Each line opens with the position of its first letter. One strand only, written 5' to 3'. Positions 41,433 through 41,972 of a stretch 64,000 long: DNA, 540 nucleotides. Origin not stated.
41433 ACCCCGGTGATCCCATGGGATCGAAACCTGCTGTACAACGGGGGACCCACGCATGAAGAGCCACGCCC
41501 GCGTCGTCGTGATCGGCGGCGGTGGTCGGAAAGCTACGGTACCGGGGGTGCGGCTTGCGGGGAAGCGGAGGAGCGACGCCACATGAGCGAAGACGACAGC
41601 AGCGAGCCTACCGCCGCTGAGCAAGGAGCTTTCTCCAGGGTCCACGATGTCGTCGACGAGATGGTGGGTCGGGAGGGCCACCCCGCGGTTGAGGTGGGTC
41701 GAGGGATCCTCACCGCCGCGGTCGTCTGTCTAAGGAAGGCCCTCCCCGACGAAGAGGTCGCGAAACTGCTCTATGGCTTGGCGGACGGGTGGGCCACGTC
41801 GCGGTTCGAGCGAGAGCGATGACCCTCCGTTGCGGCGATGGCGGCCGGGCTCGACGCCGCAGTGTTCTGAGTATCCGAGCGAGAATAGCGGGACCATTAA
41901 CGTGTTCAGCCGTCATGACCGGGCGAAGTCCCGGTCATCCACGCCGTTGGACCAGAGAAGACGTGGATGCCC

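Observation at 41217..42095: Mosaic spacer upstream of the dimethylglycine-dehydrogenase-like gene: pseudo-start of dmgdh, a small ORF, a pseudo-3' end of the flavodoxin gene, then REP hairpins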

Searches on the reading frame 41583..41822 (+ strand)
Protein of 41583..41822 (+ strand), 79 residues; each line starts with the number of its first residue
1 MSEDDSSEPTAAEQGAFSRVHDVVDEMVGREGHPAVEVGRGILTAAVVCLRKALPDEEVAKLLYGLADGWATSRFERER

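Call 7: search_protein_families(library=pfam, proteins=[window:41583-41819:+], max_evalue=1)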
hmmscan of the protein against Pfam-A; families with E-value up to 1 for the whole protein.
window:41583-41819:+ (79 aa): 1 family
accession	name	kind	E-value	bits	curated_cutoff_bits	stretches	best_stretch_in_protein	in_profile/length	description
PF07366.18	SnoaL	-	0.17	12.1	28.4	1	12-60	11-60/126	SnoaL-like polyketide cyclase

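Call 9: find_encoding_contigs(protein=window:41583-41822:+, flank=6000, max_places=8)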
Protein window:41583-41822:+ (79 aa): 2 contigs read that carry it; 2 places shown.
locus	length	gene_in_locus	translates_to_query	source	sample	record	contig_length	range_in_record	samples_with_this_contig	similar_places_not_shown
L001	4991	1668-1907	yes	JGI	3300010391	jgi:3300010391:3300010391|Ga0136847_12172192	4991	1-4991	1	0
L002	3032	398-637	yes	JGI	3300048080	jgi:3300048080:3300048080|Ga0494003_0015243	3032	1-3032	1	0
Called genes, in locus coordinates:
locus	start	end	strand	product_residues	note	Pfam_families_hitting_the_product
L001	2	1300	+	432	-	?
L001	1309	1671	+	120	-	-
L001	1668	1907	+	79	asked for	-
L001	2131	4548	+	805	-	PF01266:DAO, PF16350:FAO_M, PF01571:GCV_T, PF08669:GCV_T_C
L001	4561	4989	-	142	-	?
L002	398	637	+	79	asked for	-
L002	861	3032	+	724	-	?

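Call 18: find_homologous_proteins(query=window:41583-41819:+, max_evalue=0.01)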
Query window:41583-41819:+ (79 aa): 1 proteins with E <= 0.01 among 1 candidates.
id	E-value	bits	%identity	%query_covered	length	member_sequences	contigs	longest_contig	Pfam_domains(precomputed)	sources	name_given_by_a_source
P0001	2.8e-44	166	100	100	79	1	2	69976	-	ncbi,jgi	jgi:hypothetical protein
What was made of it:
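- The window appears to be metagenome-derived (calls 9, 18).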

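Call 23: search_protein_representatives(protein=window:41583-41819:+)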
Query: 79 residues. Proteins with E-value up to 0.001 (for the whole library): 25; up to 1e-10: 6; up to 1e-30: 1. The best 25 are listed.
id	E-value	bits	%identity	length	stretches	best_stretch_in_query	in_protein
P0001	9.0e-45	165.8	100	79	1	1-79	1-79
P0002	8.1e-14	67.6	52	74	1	2-77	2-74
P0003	9.6e-14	67.3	51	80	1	3-75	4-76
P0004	1.4e-12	63.6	49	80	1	4-73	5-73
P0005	7.8e-12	61.3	48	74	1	7-72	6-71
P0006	6.2e-11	58.4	51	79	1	3-71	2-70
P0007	1.3e-09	54.3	42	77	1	4-74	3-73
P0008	1.6e-09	53.9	45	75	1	1-71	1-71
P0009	2.7e-09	53.2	42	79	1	1-72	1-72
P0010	5.6e-09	52.2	39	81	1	5-73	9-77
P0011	1.4e-08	51.0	44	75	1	7-77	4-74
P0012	2.5e-08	50.1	44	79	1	3-72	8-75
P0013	3.1e-08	49.9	40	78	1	4-73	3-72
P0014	2.5e-07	46.9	43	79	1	5-77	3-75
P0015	3.0e-07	46.7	38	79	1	4-75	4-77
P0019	6.6e-06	42.5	41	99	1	10-73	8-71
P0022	1.5e-04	38.2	39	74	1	2-76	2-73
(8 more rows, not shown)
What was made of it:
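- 41583..41822 (+): ORF79, the cargo gene. It belongs to an unannotated family of about 75-80 aa with a predicted three-helix bundle. GC3 is 0.77, below that of host genes. 24 full-length homologues by exhaustive HMMER, E down to 8e-14 (call 23).
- ORF79 is a conserved gene (call 23).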

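Call 26: find_encoding_contigs(protein=P0002, flank=6000, max_places=6)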
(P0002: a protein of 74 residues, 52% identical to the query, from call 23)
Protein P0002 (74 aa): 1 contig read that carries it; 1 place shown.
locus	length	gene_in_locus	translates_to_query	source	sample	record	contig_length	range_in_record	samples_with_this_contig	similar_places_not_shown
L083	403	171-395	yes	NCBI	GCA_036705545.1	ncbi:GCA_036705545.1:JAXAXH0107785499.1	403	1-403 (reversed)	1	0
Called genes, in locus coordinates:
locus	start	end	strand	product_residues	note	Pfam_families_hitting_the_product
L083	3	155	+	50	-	?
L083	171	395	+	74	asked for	-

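Call 27: search_protein_families(library=ncbifam, alignment_id=A1, max_evalue=0.1)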
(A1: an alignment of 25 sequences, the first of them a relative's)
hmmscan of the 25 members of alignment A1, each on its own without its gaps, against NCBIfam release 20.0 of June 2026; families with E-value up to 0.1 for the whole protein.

A. member 1, P0001 (79 aa): 0 families

B. families by the number of members that match (of 25 scanned): 7 families
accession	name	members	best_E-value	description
NF009067.0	PRK12402.1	1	0.00088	replication factor C small subunit 2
NF001679.0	PRK00440.1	1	0.013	replication factor C small subunit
TIGR01236.1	D1pyr5carbox1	1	0.063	L-glutamate gamma-semialdehyde dehydrogenase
NF045775.1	acetoin_reg_AlsR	1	0.07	acetoin biosynthesis transcriptional regulator AlsR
NF001070.0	PRK00118.1-6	1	0.076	putative DNA-binding protein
NF011975.0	PRK15443.2-2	1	0.079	diol dehydratase small subunit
NF011264.0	PRK14670.1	1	0.098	excinuclease ABC subunit C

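Call 31: find_homologous_proteins(query=A1, max_evalue=0.001)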
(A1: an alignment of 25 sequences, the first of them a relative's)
Query A1 (25 sequences) (79 aa, profile of the alignment): 44 proteins with E <= 0.001 among 2628 candidates.
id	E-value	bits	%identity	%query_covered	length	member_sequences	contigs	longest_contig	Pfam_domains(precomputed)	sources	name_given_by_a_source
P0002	5.3e-28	115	51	97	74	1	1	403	-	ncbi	-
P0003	6.6e-27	111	51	92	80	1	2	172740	-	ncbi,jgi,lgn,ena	jgi:hypothetical protein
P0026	1.4e-26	110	44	96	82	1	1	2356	-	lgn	-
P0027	2.5e-26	109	40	91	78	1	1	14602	-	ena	-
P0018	6.6e-26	108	42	91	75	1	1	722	-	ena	-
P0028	9.6e-26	107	52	81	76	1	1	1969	-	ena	-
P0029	9.8e-26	107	49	85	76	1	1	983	-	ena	-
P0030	1.5e-25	107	47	94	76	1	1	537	-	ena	-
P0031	1.6e-25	107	47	96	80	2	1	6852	-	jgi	jgi:hypothetical protein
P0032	2.3e-25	106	36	89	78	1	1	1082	-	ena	-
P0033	2.4e-25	106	47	99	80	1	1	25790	-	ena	-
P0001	2.5e-25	106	100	100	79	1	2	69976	-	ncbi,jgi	jgi:hypothetical protein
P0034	4.5e-25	105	47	91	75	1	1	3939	-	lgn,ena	-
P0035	4.8e-25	105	42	96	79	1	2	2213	-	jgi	jgi:hypothetical protein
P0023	4.9e-25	105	40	78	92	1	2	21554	-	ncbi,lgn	-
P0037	1.6e-24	103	52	92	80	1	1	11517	-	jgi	jgi:hypothetical protein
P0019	2.6e-23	100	43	77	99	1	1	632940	-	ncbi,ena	-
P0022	2.1e-21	93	38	97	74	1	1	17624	-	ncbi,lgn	-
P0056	1.2e-20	91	47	75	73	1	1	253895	-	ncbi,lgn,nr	ncbi:hypothetical protein IWQ55_004793 [Labrenzia sp. EL_208]|nr:hypothetical protein [Labrenzia sp.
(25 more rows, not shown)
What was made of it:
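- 41583..41822 (+): 44 by profile search (call 31).
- On Real protein-coding gene (ORF79): There are 24 (call 23) and 44 (call 31) homologues.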

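Call 32: find_encoding_contigs(protein=P0003, flank=5000, max_places=3)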
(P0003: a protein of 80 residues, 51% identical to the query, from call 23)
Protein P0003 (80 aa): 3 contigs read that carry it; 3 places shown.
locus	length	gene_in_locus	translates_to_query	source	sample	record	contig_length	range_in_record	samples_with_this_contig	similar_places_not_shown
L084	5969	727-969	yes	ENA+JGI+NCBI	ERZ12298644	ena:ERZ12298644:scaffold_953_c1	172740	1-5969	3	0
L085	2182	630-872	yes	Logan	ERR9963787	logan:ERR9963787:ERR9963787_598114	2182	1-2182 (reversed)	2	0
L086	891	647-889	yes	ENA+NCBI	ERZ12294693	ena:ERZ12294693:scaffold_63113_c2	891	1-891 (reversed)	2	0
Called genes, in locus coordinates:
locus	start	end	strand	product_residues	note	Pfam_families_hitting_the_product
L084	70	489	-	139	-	-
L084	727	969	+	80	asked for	-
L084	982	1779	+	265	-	-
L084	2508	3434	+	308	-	PF00085:Thioredoxin, PF13098:Thioredoxin_2, PF24575:TPR_Slam (faint), PF13428:TPR_14 (faint), PF13432:TPR_16 (faint), PF14559:TPR_19, PF14561:TPR_20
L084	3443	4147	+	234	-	PF02190:LON_substr_bdg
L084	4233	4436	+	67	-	PF03966:Trm112p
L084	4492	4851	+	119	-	PF06155:GBBH-like_N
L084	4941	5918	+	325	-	PF12034:YfbK_C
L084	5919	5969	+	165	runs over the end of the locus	PF00588:SpoU_methylase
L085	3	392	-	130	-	?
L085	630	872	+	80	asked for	-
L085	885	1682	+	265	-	-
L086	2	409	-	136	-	?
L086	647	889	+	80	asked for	?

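Call 33: find_encoding_contigs(protein=P0056, flank=5000, max_places=3)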
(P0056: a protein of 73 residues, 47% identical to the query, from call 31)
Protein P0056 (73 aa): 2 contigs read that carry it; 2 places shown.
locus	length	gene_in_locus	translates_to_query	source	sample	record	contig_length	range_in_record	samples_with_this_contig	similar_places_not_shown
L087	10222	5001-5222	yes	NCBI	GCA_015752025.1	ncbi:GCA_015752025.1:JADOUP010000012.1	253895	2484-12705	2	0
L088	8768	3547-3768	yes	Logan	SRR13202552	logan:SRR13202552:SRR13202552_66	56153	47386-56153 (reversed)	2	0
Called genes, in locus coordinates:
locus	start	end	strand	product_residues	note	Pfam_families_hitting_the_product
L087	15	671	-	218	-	-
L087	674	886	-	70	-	-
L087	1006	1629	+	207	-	PF00239:Resolvase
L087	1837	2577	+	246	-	-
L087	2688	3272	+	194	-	-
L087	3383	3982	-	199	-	-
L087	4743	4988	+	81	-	-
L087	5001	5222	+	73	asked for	-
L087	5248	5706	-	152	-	-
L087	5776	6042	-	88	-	-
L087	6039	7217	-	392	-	PF00589:Phage_integrase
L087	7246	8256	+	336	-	PF01207:Dus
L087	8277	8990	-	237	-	PF13650:Asp_protease_2, PF13975:gag-asp_proteas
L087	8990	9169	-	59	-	PF06945:DUF1289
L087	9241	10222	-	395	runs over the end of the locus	PF05990:DUF900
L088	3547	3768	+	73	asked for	-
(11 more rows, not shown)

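Call 34: find_encoding_contigs(protein=P0019, flank=5000, max_places=3)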
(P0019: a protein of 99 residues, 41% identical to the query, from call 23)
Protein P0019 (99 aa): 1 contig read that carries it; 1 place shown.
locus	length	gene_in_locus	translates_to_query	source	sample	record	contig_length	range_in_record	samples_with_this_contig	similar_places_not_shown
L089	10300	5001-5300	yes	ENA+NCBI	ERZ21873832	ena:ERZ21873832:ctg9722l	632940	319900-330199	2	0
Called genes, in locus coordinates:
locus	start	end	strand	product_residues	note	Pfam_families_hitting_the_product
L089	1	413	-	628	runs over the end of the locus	PF02743:dCache_1 (faint), PF00211:Guanylate_cyc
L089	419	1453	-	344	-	PF02492:cobW, PF07683:CobW_C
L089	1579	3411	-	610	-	PF00989:PAS (faint), PF08448:PAS_4 (weak), PF08447:PAS_3 (weak), PF13426:PAS_9 (weak), PF00512:HisKA, PF02518:HATPase_c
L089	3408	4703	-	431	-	PF01547:SBP_bac_1, PF13416:SBP_bac_8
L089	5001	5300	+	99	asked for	-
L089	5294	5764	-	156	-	PF00383:dCMP_cyt_deam_1, PF14437:MafB19-deam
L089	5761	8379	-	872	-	PF02743:dCache_1, PF12860:PAS_7 (faint), PF00672:HAMP (weak), PF00989:PAS, PF08448:PAS_4, PF13426:PAS_9, PF00512:HisKA, PF02518:HATPase_c, +2 more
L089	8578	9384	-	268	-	PF06707:DUF1194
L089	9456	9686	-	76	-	-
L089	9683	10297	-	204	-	PF01066:CDP-OH_P_transf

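Call 35: find_encoding_contigs(protein=P0033, flank=5000, max_places=3)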
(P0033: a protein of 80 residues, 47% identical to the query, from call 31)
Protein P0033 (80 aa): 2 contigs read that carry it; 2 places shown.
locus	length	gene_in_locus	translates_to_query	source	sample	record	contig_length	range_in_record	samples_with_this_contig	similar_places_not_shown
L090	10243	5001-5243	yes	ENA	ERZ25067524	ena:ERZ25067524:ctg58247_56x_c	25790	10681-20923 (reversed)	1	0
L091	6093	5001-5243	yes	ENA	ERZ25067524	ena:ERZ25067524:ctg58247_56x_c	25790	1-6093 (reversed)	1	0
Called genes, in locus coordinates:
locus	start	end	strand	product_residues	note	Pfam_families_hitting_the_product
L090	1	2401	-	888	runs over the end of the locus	PF10412:TrwB_AAD_bind (faint), PF12696:TraG-D_C (weak)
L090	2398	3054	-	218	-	-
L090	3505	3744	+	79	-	-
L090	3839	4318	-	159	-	-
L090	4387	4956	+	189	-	PF00239:Resolvase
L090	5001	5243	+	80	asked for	-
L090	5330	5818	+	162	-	-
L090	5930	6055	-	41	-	-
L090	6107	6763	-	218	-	PF01936:NYN (weak)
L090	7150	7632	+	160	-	PF13730:HTH_36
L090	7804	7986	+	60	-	-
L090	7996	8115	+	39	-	-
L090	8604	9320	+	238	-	-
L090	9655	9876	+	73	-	-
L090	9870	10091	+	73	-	-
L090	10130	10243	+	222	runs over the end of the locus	PF01656:CbiA, PF07015:VirC1 (weak), PF13614:AAA_31 (faint)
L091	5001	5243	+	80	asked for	-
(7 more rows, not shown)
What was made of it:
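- Closest known: Integrative elements that insert into gene ends and restore them. Same: ORF79 relatives occur in integrase- or resolvase-bearing islands and plasmids (calls 33, 35).
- ORF79 homologues sit next to integrase, resolvase, TraG and ParA genes in L087 and L090 (calls 33, 35). ORF79 homologues lie in an island with Phage_integrase and Resolvase genes in Labrenzia (L087), and immediately after a Resolvase gene on a conjugative-plasmid-like contig (L090) (calls 33, 35).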

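Call 46: find_related_loci(query=window:41583-41819:+, collection=metagenome_contigs, flank=8000)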
Query window:41583-41819:+ (79 aa) in metagenome_contigs; peptide patterns used: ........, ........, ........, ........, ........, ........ (x = any residue, [..] = any of these).
600 stretches matched a pattern, but none encodes a relative of the query by tblastn (E <= 1e-3).

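Call 48: predict_structure(alignment_id=A3)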
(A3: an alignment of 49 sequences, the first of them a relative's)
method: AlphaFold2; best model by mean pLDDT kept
length: 79 residues; sequences in the alignment: 49
mean_pLDDT: 89.3   pTM: 0.73
mean pLDDT of the five models: 89.3, 89.1, 88.7, 88.0, 86.9
residues with pLDDT >= 90: 59; 70-90: 9; 50-70: 6; < 50: 5
segments of 3 or more residues with pLDDT < 50: 1-5
pLDDT, mean of each block of 10 residues (from residue 1): 60 97 98 98 98 98 92 72
secondary structure, 60 per line:
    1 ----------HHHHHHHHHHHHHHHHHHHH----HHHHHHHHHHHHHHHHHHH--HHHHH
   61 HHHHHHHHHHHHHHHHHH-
elements in order: H11-30 H35-53 H56-78
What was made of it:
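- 41583..41822 (+): AF2 pLDDT 89 (call 48).
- On Real protein-coding gene (ORF79): AF2 gives a three-helix bundle with pLDDT 89 (call 48).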

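Call 52: fold_search(model_id=the predicted structure, library=pdb)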
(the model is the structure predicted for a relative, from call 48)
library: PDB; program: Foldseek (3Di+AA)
matches with E <= 10: 14; with E <= 0.001: 0
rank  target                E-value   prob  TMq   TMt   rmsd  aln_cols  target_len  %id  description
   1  6oet_A                2.9e+00  0.14  0.37  0.07   4.9        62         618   21  Cryo-EM structure of mouse RAG1/2 STC complex (released 2020-01-22)
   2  3a4n_A                4.7e+00  0.11  0.35  0.14  10.2        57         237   12  Crystal structure of archaeal O-phosphoseryl-tRNA(Sec) kinase (released 2009-10-20)
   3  1ftt_MODEL_1_A        5.0e+00  0.13  0.35  0.40  12.9        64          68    9  THYROID TRANSCRIPTION FACTOR 1 HOMEODOMAIN (RATTUS NORVEGICUS) (released 1996-01-29)
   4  3c24_A                5.0e+00  0.09  0.37  0.13  11.1        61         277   21  Crystal structure of a putative oxidoreductase (YP_511008.1) from Jannaschia sp. CCS1 at 1.62 A resolution (released 2008-02-05)
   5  9k7t_B                6.2e+00  0.09  0.34  0.32   6.4        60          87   22  Crystal structure of designed zinc-induced homotetramer C4-Zn1-HEHE-1 (released 2025-10-29)
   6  3c24_B                6.2e+00  0.08  0.37  0.13  11.2        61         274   21  Crystal structure of a putative oxidoreductase (YP_511008.1) from Jannaschia sp. CCS1 at 1.62 A resolution (released 2008-02-05)
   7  1e0e_MODEL_1_A        6.2e+00  0.06  0.22  0.33   5.2        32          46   28  N-terminal zinc-binding HHCC domain of HIV-2 integrase (released 2001-03-19)
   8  8gbc_MODEL_1_A        6.6e+00  0.12  0.27  0.34   6.2        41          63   20  Homo sapiens Zalpha mutant - N173S (released 2023-03-22)
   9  1o6z_A                7.6e+00  0.08  0.29  0.09   6.2        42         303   19  1.95 A resolution structure of (R207S,R292S) mutant of malate dehydrogenase from the halophilic archaeon Haloarcula ma (released 2003-02-06)
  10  2ezb_MODEL_1_A        8.2e+00  0.08  0.41  0.16   5.0        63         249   14  AMINO TERMINAL DOMAIN OF ENZYME I FROM ESCHERICHIA COLI, NMR, 14 STRUCTURES (released 1997-08-20)
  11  2gxb_A                8.7e+00  0.08  0.26  0.32   7.4        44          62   18  Crystal Structure of The Za Domain bound to Z-RNA (released 2007-05-01)
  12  4pzc_A                9.4e+00  0.11  0.34  0.11   2.3        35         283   14  Crystal structure of (S)-3-hydroxybutyryl-CoA dehydrogenase PaaH1 from Ralstonia eutropha (released 2015-02-11)
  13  3irq_C                9.4e+00  0.08  0.26  0.32   6.5        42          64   19  Crystal structure of a Z-Z junction (released 2010-05-19)
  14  9dec_C                9.4e+00  0.08  0.35  0.36  10.4        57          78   19  Crystal Structure of D9-threaded (released 2025-03-26)
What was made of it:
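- Tried and rejected: Foldseek against PDB gave nothing below E 2.9 (call 52).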

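Call 56: search_dna_similar(query=window:41583-41819:+, collection=plasmids, mode=protein, max_evalue=0.001, max_rows=30)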
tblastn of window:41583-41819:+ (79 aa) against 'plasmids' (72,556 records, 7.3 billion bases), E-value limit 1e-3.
No match.

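Call 57: search_dna_similar(query=window:41583-41819:+, collection=phages, mode=protein, max_evalue=0.001, max_rows=20)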
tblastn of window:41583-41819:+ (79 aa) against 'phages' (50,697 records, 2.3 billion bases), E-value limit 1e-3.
No match.
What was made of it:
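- Tried and rejected: ORF79 relatives on sequenced plasmids or phages: none by tblastn (calls 56, 57).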

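Call 62: search_protein_families(library=phrogs, alignment_id=A3, max_evalue=0.01)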
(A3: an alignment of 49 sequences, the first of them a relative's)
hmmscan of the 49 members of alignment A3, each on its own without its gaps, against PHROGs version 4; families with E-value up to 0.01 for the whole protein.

A. member 1, P0001 (79 aa): 0 families

B. families by the number of members that match (of 49 scanned): 1 family
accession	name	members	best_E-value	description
phrog_30829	-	1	0.0099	-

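Call 63: search_protein_families(library=padloc, alignment_id=A3, max_evalue=0.01)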
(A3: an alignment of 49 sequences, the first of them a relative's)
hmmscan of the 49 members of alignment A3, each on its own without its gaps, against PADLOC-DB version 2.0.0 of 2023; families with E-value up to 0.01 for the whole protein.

A. member 1, P0001 (79 aa): 2 families
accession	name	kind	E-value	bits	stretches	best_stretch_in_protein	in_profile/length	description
PDLC03104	Specificity_I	-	0.00027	18.3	1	16-61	55-100/415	Type I specificity subunit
PDLC03061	Specificity_I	-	0.0097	13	0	13-61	227-275/360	Type I specificity subunit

B. families by the number of members that match (of 49 scanned): 3 families
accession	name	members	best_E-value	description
PDLC03104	Specificity_I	1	0.00027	Type I specificity subunit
PDLC00260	LmuB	1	0.0065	DUF4297 domain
PDLC03061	Specificity_I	1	0.0097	Type I specificity subunit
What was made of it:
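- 41583..41822 (+): No Pfam, NCBIfam, PHROG or PADLOC family (calls 7, 27, 62, 63).
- On Type II toxin-antitoxin module (for ORF79): ORF79 stands alone and matches no TA family (calls 7, 27, 63).
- Tried and rejected: DUF2267 or any known family for ORF79: no match in Pfam, NCBIfam, PHROGs or PADLOC (calls 7, 27, 62, 63).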

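Call 71: find_encoding_contigs(protein=P0037, flank=6000, max_places=2)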
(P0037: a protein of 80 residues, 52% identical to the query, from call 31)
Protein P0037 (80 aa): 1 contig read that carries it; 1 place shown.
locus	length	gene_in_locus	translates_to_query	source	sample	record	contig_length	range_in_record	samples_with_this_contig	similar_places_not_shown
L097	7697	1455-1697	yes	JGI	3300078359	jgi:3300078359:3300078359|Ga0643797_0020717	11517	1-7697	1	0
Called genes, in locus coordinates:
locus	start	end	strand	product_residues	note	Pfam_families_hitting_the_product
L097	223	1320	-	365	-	-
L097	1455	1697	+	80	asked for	-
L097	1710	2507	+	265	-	-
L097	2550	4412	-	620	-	-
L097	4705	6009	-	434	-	-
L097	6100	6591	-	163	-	-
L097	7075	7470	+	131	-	PF24250:HVO_2718 (faint), PF13560:HTH_31, PF01381:HTH_3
